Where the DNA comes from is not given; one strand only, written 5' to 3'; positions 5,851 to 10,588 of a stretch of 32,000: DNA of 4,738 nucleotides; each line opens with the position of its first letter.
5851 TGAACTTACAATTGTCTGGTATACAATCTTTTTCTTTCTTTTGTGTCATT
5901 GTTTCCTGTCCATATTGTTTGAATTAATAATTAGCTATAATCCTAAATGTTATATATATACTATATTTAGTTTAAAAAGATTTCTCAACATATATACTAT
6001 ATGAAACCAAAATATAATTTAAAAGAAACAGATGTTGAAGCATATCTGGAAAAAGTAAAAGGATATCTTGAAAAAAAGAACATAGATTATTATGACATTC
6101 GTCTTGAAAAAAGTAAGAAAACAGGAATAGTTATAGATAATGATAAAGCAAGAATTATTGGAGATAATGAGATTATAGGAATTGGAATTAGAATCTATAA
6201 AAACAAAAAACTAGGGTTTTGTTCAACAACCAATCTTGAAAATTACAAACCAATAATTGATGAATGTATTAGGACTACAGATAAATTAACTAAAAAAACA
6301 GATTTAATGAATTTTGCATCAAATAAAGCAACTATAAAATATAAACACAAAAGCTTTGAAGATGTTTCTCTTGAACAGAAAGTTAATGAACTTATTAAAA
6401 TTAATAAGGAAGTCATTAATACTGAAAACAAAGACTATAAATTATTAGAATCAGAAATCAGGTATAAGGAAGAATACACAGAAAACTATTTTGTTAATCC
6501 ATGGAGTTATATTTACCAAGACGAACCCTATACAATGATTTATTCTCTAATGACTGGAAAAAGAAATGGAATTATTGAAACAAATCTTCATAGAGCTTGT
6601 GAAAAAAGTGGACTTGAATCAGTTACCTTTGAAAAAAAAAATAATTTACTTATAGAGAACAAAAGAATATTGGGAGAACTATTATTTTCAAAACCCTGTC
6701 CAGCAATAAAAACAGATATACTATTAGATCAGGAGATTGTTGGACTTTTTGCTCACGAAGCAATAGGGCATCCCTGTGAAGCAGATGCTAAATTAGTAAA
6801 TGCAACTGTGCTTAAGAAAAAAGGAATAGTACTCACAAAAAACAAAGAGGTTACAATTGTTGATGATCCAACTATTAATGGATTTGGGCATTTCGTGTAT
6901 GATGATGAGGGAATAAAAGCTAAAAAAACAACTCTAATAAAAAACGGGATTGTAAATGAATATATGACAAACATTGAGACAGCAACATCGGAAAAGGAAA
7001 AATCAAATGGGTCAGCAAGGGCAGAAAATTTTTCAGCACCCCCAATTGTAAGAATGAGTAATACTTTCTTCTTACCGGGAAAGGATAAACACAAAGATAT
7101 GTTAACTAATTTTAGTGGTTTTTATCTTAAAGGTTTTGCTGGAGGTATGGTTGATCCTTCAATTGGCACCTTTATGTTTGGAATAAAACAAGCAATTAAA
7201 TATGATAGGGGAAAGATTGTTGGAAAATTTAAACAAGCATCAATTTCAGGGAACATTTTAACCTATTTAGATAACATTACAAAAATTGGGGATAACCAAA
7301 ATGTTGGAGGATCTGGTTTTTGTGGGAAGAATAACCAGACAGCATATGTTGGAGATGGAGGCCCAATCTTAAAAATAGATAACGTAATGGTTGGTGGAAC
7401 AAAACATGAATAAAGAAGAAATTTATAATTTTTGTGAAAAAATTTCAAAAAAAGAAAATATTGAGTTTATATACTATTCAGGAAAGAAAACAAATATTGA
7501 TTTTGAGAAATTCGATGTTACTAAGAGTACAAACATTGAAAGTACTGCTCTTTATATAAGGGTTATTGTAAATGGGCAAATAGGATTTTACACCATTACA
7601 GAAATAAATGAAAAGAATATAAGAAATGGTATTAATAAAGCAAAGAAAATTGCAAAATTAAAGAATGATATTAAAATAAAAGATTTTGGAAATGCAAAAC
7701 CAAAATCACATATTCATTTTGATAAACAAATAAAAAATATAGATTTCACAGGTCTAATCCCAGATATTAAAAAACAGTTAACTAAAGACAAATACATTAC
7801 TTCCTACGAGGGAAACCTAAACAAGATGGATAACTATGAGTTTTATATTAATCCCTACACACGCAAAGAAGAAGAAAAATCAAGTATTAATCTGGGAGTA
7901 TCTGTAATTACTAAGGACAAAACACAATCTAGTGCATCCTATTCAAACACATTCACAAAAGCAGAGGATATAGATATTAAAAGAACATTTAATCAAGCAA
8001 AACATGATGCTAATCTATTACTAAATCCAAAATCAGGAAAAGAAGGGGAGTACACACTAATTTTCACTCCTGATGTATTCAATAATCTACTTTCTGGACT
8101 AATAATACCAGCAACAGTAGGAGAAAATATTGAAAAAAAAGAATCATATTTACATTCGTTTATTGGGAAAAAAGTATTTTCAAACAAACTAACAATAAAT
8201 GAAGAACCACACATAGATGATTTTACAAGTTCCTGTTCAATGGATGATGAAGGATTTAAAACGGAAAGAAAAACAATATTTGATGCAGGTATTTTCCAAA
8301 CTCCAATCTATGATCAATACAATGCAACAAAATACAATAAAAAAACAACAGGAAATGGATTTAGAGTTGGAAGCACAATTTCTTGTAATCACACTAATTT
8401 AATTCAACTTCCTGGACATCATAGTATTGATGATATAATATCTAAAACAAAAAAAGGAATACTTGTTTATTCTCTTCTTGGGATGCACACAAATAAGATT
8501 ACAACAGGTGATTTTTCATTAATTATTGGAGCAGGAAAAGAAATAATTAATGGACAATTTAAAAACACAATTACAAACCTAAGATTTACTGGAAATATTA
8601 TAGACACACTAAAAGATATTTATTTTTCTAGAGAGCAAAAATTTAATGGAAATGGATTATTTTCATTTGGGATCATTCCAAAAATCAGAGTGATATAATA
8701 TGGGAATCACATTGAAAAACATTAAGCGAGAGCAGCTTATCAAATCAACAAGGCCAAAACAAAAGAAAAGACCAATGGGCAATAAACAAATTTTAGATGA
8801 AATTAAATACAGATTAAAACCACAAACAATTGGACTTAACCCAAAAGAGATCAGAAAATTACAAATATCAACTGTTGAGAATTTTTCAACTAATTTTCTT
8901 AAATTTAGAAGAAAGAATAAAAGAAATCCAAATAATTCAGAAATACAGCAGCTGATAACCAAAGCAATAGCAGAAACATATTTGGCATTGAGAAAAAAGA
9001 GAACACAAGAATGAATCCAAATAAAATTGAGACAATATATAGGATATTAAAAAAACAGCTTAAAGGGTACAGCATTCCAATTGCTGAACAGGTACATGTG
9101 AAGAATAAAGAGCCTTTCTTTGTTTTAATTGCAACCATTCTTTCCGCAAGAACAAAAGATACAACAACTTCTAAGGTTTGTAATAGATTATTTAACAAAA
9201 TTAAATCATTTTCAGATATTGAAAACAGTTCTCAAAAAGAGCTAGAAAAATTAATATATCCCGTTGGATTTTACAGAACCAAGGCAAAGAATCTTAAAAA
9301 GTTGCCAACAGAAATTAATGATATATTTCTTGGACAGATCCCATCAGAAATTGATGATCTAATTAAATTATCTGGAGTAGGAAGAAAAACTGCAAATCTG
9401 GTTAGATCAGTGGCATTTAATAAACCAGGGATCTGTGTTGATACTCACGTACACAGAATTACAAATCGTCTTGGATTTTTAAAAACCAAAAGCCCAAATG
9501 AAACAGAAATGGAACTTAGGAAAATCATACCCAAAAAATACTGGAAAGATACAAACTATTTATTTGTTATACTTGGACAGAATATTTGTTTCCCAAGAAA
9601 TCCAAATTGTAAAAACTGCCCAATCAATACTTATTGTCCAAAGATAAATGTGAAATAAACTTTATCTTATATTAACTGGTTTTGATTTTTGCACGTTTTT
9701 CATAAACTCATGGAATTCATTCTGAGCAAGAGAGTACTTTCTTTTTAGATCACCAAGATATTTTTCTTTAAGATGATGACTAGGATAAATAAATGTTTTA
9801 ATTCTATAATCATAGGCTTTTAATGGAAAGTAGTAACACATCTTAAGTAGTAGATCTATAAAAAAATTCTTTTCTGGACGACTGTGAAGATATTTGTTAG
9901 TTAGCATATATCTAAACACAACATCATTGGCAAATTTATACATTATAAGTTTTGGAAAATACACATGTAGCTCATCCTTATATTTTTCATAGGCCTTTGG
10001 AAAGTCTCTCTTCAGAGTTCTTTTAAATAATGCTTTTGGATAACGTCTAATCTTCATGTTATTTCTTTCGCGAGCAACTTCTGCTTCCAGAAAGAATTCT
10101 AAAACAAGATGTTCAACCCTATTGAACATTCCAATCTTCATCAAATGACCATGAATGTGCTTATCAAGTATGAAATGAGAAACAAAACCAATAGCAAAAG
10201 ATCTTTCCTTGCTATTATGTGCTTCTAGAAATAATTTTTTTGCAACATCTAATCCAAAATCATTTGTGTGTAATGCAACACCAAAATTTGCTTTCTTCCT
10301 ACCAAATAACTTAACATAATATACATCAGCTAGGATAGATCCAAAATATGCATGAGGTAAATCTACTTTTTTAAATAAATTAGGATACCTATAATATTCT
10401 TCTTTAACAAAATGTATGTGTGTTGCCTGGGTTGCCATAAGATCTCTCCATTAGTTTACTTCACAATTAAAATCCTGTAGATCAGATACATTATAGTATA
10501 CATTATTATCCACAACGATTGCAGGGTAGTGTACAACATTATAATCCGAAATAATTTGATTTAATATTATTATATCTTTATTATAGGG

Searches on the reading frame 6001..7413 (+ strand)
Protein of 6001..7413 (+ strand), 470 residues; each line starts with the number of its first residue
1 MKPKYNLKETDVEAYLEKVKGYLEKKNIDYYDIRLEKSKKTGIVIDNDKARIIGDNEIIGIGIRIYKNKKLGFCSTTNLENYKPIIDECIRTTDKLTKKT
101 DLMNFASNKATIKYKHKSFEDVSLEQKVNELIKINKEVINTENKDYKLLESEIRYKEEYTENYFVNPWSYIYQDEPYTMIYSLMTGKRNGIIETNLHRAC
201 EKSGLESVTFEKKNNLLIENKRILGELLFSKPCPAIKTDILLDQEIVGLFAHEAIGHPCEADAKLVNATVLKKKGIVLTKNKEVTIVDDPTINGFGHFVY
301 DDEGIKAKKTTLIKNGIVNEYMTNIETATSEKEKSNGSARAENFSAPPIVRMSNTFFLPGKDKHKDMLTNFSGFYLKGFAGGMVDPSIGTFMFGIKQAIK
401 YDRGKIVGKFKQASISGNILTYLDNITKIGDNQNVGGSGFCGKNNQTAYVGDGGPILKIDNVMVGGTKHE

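Call 16: search_protein_families(library=pfam, proteins=[window:6001-7413:+], max_evalue=0.001)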
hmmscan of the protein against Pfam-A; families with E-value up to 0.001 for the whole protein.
window:6001-7413:+ (470 aa): 2 families
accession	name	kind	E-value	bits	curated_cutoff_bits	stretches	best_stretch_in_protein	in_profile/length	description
PF19289.4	PmbA_TldD_3rd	-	3.6e-47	160.8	22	1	237-466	3-220/220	PmbA/TldA metallopeptidase C-terminal domain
PF01523.21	PmbA_TldD_1st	-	1.1e-10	42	20.9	1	31-90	1-58/65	PmbA/TldA metallopeptidase domain 1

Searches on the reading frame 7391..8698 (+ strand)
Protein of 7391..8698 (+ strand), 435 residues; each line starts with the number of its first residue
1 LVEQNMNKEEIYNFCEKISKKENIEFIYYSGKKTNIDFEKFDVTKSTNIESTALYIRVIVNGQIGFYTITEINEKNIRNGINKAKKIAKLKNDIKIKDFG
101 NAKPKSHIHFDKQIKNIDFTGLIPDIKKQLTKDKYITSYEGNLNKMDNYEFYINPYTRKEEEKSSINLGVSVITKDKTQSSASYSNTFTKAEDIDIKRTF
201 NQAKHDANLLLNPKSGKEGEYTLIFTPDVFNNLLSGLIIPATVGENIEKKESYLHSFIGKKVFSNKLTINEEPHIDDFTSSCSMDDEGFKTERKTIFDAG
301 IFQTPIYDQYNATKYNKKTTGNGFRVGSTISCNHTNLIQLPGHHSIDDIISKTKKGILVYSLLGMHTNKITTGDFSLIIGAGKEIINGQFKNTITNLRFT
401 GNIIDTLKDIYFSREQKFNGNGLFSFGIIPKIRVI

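Call 12: search_protein_families(library=pfam, proteins=[window:7391-8698:+], max_evalue=0.001)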
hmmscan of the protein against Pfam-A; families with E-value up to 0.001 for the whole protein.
window:7391-8698:+ (435 aa): 2 families
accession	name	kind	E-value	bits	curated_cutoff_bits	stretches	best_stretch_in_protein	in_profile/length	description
PF19289.4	PmbA_TldD_3rd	-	2.8e-52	177.5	22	1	219-424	2-203/220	PmbA/TldA metallopeptidase C-terminal domain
PF01523.21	PmbA_TldD_1st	-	3.2e-08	34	20.9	1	25-88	2-65/65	PmbA/TldA metallopeptidase domain 1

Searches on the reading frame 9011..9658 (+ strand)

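Call 12: search_protein_families(library=pfam, proteins=[window:9011-9658:+], max_evalue=0.001)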
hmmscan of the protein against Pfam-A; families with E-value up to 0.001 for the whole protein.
window:9011-9658:+ (215 aa): 2 families
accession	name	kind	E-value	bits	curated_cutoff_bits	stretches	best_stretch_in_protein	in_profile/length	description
PF00730.31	HhH-GPD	-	1.3e-26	93.5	26.2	1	40-175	1-108/108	HhH-GPD superfamily base excision DNA repair protein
PF00633.29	HHH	-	4.5e-06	26.7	24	1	107-133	3-29/30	Helix-hairpin-helix motif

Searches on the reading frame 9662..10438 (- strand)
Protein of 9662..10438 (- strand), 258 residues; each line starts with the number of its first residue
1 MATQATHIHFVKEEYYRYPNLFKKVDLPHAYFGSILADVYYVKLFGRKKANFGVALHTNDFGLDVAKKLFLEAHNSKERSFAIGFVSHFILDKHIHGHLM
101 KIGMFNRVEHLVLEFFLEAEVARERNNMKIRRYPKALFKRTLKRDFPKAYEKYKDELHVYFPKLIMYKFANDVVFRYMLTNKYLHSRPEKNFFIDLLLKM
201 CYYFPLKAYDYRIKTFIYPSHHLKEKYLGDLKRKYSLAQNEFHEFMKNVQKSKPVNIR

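Call 12: search_protein_families(library=pfam, proteins=[window:9662-10438:-], max_evalue=0.001)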
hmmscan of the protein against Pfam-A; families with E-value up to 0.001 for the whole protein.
window:9662-10438:- (258 aa): 1 family
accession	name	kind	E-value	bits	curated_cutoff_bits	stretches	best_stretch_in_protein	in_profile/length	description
PF00882.24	Zn_dep_PLPC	-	8.1e-09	36.1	26.8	1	7-156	2-163/167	Zinc dependent phospholipase C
